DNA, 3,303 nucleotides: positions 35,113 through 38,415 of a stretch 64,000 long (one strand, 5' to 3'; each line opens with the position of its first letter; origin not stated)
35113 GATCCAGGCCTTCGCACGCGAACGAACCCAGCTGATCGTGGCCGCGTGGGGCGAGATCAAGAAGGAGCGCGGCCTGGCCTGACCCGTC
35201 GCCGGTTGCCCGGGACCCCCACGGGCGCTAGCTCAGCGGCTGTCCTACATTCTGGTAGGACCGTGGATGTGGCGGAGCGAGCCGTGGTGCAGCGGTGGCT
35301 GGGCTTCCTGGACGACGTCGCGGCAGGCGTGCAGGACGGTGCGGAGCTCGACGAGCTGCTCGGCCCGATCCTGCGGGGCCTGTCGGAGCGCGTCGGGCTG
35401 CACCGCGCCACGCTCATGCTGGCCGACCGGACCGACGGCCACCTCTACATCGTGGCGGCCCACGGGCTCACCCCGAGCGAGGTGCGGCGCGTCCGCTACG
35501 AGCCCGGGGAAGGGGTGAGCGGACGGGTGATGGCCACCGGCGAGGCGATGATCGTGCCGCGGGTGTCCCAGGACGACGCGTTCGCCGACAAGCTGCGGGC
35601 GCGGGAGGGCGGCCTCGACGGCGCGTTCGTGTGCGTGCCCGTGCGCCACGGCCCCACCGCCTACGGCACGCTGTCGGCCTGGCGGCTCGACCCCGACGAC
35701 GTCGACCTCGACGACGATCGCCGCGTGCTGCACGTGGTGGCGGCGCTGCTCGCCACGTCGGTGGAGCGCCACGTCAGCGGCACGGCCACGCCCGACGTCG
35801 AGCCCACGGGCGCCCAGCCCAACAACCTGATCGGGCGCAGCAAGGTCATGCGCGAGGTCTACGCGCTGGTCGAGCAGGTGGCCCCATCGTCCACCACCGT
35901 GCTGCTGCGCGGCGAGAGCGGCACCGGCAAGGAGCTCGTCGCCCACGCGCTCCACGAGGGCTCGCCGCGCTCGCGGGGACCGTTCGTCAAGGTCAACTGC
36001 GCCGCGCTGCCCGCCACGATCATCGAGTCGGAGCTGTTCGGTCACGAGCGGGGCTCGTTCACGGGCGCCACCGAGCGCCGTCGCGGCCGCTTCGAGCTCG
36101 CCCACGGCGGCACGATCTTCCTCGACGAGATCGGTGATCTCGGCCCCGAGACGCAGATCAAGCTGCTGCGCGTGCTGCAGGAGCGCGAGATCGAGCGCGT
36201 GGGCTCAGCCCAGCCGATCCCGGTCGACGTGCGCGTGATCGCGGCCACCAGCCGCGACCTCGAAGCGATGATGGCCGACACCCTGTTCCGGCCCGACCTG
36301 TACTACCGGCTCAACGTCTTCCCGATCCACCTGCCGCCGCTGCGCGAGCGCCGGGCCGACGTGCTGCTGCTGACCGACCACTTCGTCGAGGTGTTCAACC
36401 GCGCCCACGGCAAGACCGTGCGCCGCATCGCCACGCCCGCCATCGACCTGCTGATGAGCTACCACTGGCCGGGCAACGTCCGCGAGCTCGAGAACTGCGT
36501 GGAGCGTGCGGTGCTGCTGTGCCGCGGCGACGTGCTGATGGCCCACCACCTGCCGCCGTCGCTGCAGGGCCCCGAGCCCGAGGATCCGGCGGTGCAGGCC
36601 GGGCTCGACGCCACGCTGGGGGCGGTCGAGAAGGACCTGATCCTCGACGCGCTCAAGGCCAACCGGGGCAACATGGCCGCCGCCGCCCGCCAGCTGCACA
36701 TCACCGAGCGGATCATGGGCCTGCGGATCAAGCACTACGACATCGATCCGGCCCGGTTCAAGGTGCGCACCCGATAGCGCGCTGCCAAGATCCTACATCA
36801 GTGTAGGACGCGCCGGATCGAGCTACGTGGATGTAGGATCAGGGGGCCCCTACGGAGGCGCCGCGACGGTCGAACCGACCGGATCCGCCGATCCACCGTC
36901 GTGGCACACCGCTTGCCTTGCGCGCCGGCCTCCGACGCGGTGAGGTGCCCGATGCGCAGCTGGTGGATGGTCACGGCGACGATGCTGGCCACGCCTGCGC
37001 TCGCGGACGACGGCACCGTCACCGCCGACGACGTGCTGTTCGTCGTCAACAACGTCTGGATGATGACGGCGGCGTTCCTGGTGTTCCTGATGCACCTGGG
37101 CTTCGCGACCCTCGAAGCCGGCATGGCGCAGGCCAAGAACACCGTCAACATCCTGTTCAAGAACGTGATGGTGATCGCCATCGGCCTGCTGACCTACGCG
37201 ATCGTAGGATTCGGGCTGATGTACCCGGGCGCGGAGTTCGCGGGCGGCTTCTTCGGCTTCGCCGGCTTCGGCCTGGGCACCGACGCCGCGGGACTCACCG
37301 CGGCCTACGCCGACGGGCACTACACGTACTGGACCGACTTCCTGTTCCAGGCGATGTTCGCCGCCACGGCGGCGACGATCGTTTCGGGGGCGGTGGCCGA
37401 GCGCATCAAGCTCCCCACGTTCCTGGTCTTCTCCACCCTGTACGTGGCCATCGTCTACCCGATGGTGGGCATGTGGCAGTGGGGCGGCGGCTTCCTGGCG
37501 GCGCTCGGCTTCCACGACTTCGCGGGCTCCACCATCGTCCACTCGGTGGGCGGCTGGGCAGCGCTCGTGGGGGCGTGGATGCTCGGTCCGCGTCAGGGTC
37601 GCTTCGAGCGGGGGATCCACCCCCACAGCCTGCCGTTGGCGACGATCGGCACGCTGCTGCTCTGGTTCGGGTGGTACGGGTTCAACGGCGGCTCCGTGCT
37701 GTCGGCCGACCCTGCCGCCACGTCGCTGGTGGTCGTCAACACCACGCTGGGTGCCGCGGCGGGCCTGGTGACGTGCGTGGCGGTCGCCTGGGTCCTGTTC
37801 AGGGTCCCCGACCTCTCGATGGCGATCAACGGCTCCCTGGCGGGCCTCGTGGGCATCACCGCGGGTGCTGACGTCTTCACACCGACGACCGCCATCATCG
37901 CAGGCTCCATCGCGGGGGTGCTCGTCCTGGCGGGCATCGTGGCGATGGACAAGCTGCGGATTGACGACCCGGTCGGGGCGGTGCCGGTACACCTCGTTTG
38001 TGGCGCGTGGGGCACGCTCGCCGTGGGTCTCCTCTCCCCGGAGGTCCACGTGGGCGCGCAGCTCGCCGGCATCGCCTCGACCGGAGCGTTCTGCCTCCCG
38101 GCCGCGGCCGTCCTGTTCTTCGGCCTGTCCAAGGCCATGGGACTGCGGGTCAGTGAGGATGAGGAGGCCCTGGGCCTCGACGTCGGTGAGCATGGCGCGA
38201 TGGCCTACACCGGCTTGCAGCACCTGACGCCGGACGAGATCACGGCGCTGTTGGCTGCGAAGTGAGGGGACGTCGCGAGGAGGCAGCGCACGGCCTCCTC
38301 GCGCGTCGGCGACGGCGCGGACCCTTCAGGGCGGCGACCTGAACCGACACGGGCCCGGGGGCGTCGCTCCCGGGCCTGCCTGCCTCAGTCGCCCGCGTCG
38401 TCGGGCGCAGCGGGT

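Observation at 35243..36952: Complete sigma-54 regulatory unit visible in sequence: GAF-type enhancer-binding protein, palindromic UAS, -24/-12 promoter, and ammonium transporter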

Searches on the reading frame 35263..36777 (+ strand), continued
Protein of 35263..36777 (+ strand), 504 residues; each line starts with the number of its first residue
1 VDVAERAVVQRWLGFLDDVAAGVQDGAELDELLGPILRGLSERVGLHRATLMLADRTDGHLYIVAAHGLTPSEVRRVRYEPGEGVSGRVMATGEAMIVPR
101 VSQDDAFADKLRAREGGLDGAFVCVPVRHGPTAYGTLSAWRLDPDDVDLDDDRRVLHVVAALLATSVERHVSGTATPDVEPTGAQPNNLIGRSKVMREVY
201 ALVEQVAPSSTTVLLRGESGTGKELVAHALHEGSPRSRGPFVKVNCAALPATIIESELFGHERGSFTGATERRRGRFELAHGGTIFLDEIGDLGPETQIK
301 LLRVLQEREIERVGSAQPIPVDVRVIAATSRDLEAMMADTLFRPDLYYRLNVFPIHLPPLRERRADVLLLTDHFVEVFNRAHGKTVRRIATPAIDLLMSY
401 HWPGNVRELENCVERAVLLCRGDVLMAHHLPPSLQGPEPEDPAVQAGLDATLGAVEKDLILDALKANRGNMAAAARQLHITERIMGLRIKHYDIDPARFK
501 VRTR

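Call 38: find_encoding_contigs(protein=P0015, flank=3500, max_places=1)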
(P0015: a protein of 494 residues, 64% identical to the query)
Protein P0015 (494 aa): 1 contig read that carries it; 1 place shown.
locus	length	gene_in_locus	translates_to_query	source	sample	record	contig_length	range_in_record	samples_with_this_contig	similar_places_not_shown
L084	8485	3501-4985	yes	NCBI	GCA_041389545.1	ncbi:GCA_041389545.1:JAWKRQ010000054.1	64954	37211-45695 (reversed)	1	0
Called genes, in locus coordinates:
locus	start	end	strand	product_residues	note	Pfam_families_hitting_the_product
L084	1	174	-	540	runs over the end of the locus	PF01645:Glu_synthase, PF01493:GXGXG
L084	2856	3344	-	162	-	PF13404:HTH_AsnC-type, PF13412:HTH_24, PF22451:NirdL-like_HTH (weak), PF01037:AsnC_trans_reg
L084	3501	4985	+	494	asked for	PF01590:GAF, PF13185:GAF_2, PF13492:GAF_3 (weak), PF00158:Sigma54_activat, PF14532:Sigma54_activ_2, PF07728:AAA_5 (weak), PF25601:AAA_lid_14, PF02954:HTH_8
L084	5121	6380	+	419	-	PF00909:Ammonium_transp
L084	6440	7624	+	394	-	PF00221:Lyase_aromatic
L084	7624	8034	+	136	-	PF00221:Lyase_aromatic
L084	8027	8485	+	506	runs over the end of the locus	PF00221:Lyase_aromatic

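Call 39: find_encoding_contigs(protein=P0017, flank=3500, max_places=1)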
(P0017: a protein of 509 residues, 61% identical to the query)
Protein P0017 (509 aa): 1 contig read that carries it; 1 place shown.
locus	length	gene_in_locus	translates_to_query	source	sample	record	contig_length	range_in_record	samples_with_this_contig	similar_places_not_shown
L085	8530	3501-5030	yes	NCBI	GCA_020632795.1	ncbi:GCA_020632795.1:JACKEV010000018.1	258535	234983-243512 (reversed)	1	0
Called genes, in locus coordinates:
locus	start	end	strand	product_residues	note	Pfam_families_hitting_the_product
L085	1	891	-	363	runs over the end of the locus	PF13360:PQQ_2 (weak)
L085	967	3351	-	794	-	PF13699:eCIS_core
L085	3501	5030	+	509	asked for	PF13185:GAF_2, PF01590:GAF, PF00158:Sigma54_activat, PF13191:AAA_16 (weak), PF14532:Sigma54_activ_2, PF07728:AAA_5 (weak), PF25601:AAA_lid_14, PF02954:HTH_8 (weak)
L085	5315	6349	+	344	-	PF03951:Gln-synt_N, PF00120:Gln-synt_C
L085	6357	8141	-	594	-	PF05960:DUF885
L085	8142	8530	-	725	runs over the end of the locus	PF07690:MFS_1, PF00854:PTR2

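Call 40: find_encoding_contigs(protein=P0018, flank=3500, max_places=1)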
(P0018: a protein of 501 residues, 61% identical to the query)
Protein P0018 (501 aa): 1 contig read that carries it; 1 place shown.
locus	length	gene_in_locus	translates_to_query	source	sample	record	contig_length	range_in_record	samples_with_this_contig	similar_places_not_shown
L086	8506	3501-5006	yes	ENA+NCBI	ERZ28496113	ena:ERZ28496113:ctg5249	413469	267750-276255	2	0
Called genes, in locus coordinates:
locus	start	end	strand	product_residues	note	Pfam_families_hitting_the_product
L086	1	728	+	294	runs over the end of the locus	PF02739:5_3_exonuc_N, PF01367:5_3_exonuc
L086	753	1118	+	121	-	-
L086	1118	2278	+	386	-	-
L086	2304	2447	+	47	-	-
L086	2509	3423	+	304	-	PF16881:LIAS_N, PF04055:Radical_SAM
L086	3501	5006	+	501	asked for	PF13185:GAF_2, PF01590:GAF, PF00158:Sigma54_activat, PF14532:Sigma54_activ_2, PF07728:AAA_5 (faint), PF25601:AAA_lid_14, PF02954:HTH_8 (weak)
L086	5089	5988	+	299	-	PF02779:Transket_pyr, PF02780:Transketolase_C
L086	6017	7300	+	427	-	PF00364:Biotin_lipoyl, PF25997:BSH_YhbJ (faint), PF02817:E3_binding, PF00198:2-oxoacid_dh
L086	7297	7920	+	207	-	PF00676:E1_dh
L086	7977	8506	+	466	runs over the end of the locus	PF03486:HI0933_like (faint), PF07992:Pyr_redox_2, PF13738:Pyr_redox_3, PF00070:Pyr_redox, PF02852:Pyr_redox_dim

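Call 41: search_solved_structures(query=window:35263-36777:+, max_evalue=1e-20)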
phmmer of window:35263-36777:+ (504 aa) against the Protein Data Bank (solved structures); distinct sequences matched with E-value up to 1e-20: 35.
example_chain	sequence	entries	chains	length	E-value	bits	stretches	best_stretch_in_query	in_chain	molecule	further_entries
9qq6_C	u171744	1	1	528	6e-99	335.3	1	18-494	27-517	Nif-specific regulatory protein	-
1ojl_A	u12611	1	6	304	3.2e-90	306.5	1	188-485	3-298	TRANSCRIPTIONAL REGULATORY PROTEIN ZRAR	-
6jdi_A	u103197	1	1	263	3.6e-78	266.8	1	181-441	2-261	Nitrogen assimilation regulatory protein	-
6jdl_A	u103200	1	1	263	3.7e-78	266.8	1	181-441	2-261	Nitrogen assimilation regulatory protein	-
6j7e_A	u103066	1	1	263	7e-78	265.8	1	181-441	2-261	Nitrogen assimilation regulatory protein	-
5exx_A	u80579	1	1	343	8e-78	265.6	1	188-448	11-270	Transcriptional regulator FleQ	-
8p53_C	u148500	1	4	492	1.7e-77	264.6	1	188-448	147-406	Transcriptional regulator FleQ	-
7ejw_C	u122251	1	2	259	2.4e-77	264.1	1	181-432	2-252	Transcriptional regulator FleQ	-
26jl_A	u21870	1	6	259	6e-77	262.7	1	187-433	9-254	Flagellar regulatory protein A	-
5exp_A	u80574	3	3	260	7.2e-77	262.5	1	188-431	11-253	Transcriptional regulator FleQ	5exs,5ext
8pb9_D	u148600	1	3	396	2.6e-76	260.6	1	188-431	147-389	Transcriptional regulator FleQ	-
6iy8_A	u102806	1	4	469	3.2e-72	247.2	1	190-420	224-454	Positive regulator CapR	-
3dzd_A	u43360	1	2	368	1.1e-70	242.1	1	189-425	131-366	Transcriptional regulator (NtrC family)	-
4l4u_A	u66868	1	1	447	1.3e-70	241.9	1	191-494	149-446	Transcriptional regulator (NtrC family)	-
5ep0_A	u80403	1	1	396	3.1e-70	240.6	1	163-434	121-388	Putative repressor protein luxO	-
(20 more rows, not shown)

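Call 63: search_protein_families(library=ncbifam, proteins=[L015:6001-7515:+, L022:6001-7500:+, L001:6001-7482:+, L041:6001-7515:+, L084:3501-4985:+, L085:3501-5030:+, L081:4001-5512:+], max_evalue=1e-120)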
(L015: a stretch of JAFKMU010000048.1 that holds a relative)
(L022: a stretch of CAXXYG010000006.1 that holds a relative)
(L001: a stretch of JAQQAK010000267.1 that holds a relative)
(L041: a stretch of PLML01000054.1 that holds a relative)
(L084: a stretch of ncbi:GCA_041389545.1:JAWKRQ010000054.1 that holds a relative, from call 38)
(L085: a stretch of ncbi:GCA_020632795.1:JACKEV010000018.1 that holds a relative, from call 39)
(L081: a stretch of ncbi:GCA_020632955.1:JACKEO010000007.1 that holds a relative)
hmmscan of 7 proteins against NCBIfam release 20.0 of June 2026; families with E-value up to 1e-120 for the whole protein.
L015:6001-7515:+ (505 aa): 1 family
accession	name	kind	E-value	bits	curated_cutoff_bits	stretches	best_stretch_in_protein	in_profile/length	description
TIGR01817.1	nifA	equivalog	7.8e-144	480.3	528.85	1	3-431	6-435/534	nif-specific transcriptional activator NifA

L022:6001-7500:+ (500 aa): 2 families
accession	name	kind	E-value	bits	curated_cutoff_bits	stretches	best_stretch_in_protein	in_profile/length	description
TIGR01817.1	nifA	equivalog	5e-152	507.4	528.85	1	2-429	7-438/534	nif-specific transcriptional activator NifA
NF008469.0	PRK11361.1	equivalog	5.5e-121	404.5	714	1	164-494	121-457/461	acetoacetate metabolism transcriptional regulator AtoC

L001:6001-7482:+ (494 aa): 1 family
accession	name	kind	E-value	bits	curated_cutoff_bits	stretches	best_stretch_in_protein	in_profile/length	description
TIGR01817.1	nifA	equivalog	1.4e-159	532.3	528.85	1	2-424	8-438/534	nif-specific transcriptional activator NifA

L041:6001-7515:+ (505 aa): 1 family
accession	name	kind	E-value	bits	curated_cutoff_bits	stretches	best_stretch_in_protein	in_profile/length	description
TIGR01817.1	nifA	equivalog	6.3e-147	490.5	528.85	1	4-430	7-438/534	nif-specific transcriptional activator NifA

L084:3501-4985:+ (494 aa): 1 family
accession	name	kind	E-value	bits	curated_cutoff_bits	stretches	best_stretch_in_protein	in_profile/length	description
TIGR01817.1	nifA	equivalog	3.8e-146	488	528.85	0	177-419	197-438/534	nif-specific transcriptional activator NifA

L085:3501-5030:+ (509 aa): 1 family
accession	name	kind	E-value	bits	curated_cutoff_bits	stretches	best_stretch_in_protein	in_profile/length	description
TIGR01817.1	nifA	equivalog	2e-142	475.7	528.85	1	16-434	5-438/534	nif-specific transcriptional activator NifA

L081:4001-5512:+ (503 aa): 1 family
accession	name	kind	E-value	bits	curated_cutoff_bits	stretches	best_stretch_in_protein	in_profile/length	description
TIGR01817.1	nifA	equivalog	6.1e-141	470.8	528.85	1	13-428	6-438/534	nif-specific transcriptional activator NifA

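Call 66: search_dna_similar(query=window:35263-36777:+, collection=plasmids, mode=protein, max_rows=25, max_evalue=1e-60)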
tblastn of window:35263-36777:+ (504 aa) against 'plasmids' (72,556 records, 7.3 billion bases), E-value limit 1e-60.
Records with a match: 1081; places in all: 1786; records where one place covers at least 80% of the query: 70.
Best place of each record, by identity: <60% 1081.
By first word of the organism name: Ralstonia 138; Burkholderia 129; Rhizobium 127; Sinorhizobium 105; Pantoea 96; Azospirillum 42; Paraburkholderia 28; Acinetobacter 28; Caballeronia 17; Vibrio 16; and 120 more.
By predicted mobility (MOB-suite, as given by PLSDB): non-mobilizable 537; conjugative 287; mobilizable 257.
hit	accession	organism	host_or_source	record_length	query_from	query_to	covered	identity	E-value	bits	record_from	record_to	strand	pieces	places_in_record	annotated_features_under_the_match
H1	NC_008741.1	Nitratidesulfovibrio vulgaris DP4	-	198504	28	496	93%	42.7%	7e-92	313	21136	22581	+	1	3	sigma-54-dependent Fis family transcriptional regulator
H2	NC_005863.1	Nitratidesulfovibrio vulgaris str. Hildenborough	-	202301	28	496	93%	42.7%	1e-91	313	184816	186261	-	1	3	sigma 54-interacting transcriptional regulator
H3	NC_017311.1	Nitratidesulfovibrio vulgaris RCH1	-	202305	28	496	93%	42.7%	1e-91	313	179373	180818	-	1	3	sigma 54-interacting transcriptional regulator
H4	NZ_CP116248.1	Nitratidesulfovibrio vulgaris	swine finishing facility waste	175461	28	496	93%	42.7%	1e-91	312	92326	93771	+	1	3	sigma 54-interacting transcriptional regulator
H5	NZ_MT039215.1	Serratia proteamaculans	-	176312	33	499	93%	41.8%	1e-92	316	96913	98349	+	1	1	nifA: nif-specific transcriptional activator NifA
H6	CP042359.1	Rahnella aquatilis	hyacinth,plant,hyacinth bulb, basal ...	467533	33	499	93%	41.7%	3e-93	317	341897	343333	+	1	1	nifA: nif-specific transcriptional activator NifA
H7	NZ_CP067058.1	Rahnella aceris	-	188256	19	499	95%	40.4%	3e-93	317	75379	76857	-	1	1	nifA: nif-specific transcriptional activator NifA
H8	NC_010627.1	Paraburkholderia phymatum STM815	-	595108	33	499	93%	41.5%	2e-97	330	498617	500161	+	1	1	nifA: nif-specific transcriptional activator NifA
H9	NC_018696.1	Paraburkholderia phenoliruptrix BR3459a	Mimosa flocculosa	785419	33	499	93%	41.5%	2e-97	329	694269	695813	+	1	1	nifA: nif-specific transcriptional activator NifA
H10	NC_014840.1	Pantoea sp. At-9b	-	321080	26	499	94%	40.7%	6e-91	311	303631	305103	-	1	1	nifA: nif-specific transcriptional activator NifA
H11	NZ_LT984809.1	Cupriavidus taiwanensis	-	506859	30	499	93%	40.8%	8e-92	313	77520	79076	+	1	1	nifA: nif-specific transcriptional activator NifA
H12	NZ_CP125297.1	Paraburkholderia sabiae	Mimosa caesalpiniifolia,cell ...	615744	37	502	92%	40.3%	5e-95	322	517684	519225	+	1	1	nifA: nif-specific transcriptional activator NifA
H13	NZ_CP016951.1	Cupriavidus taiwanensis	Mimosa,single cell,nodules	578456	30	457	85%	43.7%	1e-90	310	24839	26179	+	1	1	nifA: nif-specific transcriptional activator NifA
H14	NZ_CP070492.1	Methylococcus sp. EFPC2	pure culture,stream biofilm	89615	26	499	94%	39.3%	3e-100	338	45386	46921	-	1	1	nifA: nif-specific transcriptional activator NifA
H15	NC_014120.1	Paraburkholderia atlantica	-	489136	48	499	90%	40.9%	3e-91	311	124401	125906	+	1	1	nifA: nif-specific transcriptional activator NifA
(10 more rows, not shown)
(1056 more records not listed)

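Call 67: get_annotated_region(hit=H2, flank=1500)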
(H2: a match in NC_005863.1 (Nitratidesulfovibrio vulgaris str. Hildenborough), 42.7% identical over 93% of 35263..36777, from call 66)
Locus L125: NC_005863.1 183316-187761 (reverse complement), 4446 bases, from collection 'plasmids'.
description: Nitratidesulfovibrio vulgaris str. Hildenborough plasmid pDV, complete sequence
organism: Nitratidesulfovibrio vulgaris str. Hildenborough (NCBI taxid 882)
taxonomy: Bacteria; Thermodesulfobacteriota; Desulfovibrionia; Desulfovibrionales; Desulfovibrionaceae; Nitratidesulfovibrio; Nitratidesulfovibrio vulgaris; Nitratidesulfovibrio vulgaris str. Hildenborough
host: -; source: -; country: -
typing (MOB-suite, as given by PLSDB): non-mobilizable
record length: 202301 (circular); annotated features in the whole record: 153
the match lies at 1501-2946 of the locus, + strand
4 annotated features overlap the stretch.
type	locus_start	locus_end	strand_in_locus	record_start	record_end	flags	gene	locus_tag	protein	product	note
CDS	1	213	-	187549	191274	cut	-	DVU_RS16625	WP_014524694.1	DUF3626 domain-containing protein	-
CDS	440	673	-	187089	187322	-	-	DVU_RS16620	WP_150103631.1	hypothetical protein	-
CDS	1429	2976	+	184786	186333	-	-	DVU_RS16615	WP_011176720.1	sigma 54-interacting transcriptional regulator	GO:0006355 - regulation of DNA-templated transcription [Evidence IEA]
CDS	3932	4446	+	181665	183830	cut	-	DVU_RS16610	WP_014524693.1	autotransporter domain-containing protein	-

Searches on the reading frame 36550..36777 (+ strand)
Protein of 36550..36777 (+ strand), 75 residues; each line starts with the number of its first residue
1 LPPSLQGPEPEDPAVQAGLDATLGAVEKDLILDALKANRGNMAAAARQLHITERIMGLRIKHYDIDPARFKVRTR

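Call 52: search_solved_structures(query=window:36550-36777:+, max_evalue=1, show_alignments=4)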
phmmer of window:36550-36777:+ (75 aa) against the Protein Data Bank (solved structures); distinct sequences matched with E-value up to 1: 2.
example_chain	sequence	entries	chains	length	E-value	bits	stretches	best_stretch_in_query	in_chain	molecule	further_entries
1ojl_A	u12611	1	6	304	0.056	17.3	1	23-56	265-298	TRANSCRIPTIONAL REGULATORY PROTEIN ZRAR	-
5xxp_A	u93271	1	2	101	0.83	13.6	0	37-54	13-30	LysR-type regulatory protein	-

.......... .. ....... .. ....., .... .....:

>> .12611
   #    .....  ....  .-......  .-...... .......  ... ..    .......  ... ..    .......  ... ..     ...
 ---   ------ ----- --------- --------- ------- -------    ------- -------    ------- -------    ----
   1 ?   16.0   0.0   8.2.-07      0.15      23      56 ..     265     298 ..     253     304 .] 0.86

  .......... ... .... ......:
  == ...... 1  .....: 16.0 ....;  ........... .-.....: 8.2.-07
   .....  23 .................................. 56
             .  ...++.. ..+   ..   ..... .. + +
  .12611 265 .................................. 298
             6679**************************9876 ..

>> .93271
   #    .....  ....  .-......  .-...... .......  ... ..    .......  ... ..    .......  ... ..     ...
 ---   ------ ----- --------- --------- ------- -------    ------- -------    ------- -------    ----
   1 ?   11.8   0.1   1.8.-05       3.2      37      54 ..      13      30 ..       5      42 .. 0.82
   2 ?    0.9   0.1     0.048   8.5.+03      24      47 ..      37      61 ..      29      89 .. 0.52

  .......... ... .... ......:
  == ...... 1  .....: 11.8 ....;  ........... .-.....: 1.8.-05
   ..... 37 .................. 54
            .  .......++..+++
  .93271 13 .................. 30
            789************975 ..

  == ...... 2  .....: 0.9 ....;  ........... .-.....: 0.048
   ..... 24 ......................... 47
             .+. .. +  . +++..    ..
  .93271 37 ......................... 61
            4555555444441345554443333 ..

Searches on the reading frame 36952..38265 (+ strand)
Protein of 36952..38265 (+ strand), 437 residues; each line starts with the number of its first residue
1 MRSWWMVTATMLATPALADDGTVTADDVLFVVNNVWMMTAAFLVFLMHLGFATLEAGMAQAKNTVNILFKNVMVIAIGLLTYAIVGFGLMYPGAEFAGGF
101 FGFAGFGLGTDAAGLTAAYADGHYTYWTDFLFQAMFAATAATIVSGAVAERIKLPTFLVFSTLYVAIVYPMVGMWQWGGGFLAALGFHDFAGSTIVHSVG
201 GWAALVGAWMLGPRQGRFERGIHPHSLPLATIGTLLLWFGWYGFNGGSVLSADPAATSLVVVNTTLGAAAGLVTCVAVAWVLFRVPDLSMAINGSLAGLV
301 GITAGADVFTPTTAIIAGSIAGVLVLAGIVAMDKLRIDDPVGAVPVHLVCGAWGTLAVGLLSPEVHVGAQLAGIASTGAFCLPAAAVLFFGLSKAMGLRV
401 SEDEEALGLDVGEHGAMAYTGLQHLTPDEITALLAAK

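Call 6: search_protein_families(library=pfam, proteins=[window:36952-38265:+])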
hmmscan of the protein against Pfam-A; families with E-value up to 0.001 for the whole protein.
window:36952-38265:+ (437 aa): 1 family
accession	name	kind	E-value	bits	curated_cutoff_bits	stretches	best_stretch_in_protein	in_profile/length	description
PF00909.26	Ammonium_transp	-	4.6e-112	375.1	23.2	1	35-419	1-399/399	Ammonium Transporter Family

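Call 20: search_protein_families(library=ncbifam, proteins=[window:36952-38265:+], max_evalue=1e-10)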
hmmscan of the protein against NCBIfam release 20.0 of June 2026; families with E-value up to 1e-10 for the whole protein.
window:36952-38265:+ (437 aa): 3 families
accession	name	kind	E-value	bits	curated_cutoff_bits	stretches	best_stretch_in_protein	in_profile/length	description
TIGR00836.1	amt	subfamily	2.5e-120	402.1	343.3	1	33-419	1-406/406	ammonium transporter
TIGR03644.1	marine_trans_1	hypoth_equivalog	1.9e-117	392.5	514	1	30-420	1-402/404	probable ammonium transporter, marine subtype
NF007947.0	PRK10666.1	equivalog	9.7e-56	189.5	657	1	9-420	7-427/428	ammonium transporter AmtB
